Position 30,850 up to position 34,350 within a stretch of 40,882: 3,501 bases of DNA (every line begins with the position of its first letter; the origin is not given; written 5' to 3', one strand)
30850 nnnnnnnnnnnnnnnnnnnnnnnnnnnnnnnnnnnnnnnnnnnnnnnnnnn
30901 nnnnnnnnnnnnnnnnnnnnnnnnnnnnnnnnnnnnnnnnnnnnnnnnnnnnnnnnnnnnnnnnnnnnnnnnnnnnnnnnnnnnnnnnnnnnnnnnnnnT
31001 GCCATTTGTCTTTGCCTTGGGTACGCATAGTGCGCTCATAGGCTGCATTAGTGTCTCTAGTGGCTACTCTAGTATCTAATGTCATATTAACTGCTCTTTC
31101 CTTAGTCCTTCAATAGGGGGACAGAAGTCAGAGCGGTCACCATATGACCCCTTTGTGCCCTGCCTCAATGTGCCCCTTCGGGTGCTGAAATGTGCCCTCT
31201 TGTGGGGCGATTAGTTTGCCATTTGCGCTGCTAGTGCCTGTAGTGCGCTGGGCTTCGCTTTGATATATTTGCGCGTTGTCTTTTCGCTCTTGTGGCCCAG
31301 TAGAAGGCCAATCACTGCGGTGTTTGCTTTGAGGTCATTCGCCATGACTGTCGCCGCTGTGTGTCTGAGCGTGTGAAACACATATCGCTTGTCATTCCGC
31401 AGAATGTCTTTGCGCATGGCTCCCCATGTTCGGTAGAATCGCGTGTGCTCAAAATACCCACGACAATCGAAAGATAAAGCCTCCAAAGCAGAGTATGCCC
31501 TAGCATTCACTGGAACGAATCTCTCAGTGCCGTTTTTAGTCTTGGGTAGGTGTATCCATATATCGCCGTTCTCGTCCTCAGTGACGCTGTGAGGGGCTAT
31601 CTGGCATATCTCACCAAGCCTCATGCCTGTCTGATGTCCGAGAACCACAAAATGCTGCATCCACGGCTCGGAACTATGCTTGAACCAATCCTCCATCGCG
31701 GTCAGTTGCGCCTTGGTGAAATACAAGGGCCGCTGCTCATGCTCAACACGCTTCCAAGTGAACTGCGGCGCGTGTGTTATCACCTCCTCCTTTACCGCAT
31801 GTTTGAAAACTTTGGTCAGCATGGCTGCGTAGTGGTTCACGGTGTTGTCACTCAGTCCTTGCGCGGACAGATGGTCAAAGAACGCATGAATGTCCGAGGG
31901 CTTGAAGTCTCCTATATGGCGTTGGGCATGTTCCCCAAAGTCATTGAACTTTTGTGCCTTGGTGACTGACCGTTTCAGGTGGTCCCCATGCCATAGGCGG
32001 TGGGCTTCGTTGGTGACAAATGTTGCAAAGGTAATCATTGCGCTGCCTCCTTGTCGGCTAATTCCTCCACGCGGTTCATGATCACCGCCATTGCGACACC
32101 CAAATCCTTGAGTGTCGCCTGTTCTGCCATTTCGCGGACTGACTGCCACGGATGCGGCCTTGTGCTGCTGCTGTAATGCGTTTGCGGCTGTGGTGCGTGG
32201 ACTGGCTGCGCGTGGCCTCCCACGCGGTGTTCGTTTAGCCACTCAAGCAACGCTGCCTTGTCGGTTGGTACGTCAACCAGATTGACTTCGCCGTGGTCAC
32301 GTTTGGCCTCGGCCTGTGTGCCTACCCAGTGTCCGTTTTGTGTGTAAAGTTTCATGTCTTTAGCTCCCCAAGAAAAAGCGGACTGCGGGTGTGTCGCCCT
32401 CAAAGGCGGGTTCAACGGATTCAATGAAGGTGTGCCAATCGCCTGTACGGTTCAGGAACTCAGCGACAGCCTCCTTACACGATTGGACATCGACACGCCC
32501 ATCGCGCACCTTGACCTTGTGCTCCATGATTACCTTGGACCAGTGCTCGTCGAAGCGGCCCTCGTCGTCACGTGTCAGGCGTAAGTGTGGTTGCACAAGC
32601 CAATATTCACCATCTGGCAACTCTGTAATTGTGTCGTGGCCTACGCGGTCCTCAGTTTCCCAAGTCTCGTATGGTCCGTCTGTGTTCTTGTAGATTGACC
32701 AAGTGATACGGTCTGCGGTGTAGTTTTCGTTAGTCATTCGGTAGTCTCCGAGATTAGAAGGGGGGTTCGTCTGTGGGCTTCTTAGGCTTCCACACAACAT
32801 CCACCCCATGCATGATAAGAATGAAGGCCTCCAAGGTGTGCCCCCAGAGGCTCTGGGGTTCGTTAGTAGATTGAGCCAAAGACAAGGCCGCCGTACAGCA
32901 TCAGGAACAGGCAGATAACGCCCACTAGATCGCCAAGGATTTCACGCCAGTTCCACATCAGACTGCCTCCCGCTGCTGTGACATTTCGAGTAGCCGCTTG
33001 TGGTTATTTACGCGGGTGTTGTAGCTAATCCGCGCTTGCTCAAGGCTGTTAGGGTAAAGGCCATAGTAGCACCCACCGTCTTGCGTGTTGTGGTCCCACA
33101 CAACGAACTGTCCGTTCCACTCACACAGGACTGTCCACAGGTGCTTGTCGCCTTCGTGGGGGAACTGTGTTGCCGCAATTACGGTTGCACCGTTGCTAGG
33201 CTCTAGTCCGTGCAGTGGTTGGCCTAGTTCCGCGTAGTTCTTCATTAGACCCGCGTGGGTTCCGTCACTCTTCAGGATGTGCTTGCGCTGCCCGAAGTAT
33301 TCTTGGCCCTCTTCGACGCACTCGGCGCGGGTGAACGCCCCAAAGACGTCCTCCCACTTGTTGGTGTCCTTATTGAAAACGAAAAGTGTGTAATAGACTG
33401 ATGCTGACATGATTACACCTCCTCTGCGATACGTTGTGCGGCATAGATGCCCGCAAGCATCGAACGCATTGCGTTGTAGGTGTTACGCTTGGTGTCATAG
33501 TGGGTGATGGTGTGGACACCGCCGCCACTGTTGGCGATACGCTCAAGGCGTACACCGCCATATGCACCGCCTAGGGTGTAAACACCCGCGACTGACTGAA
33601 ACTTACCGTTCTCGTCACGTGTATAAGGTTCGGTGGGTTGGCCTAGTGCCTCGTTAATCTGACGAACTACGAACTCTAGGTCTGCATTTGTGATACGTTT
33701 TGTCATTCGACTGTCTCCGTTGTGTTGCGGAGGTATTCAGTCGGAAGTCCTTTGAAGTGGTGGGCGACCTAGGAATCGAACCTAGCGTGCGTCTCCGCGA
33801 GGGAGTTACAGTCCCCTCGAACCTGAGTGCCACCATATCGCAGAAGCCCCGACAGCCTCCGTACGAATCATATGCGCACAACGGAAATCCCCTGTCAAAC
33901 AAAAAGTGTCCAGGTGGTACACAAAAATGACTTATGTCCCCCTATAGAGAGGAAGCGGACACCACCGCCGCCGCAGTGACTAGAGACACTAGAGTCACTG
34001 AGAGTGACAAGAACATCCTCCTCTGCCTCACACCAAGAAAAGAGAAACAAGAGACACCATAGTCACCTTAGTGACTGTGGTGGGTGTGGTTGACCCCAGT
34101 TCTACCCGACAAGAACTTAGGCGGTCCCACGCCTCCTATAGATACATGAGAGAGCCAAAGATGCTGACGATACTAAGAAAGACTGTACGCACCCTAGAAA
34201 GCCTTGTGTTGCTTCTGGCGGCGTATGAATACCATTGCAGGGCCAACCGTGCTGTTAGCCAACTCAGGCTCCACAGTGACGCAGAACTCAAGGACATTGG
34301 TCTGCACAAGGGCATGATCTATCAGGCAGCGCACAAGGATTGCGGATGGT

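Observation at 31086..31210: The RNA polymerase gene is preceded by its own phage-type promoter plus three TGTGCCC repeats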

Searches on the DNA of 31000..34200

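Call 43: search_rna_families(source=window, start=31000, end=34200, threshold=evalue, max_evalue=1, show_alignments=2)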
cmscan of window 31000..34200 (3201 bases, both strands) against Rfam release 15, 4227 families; matches with E-value up to 1: 0.
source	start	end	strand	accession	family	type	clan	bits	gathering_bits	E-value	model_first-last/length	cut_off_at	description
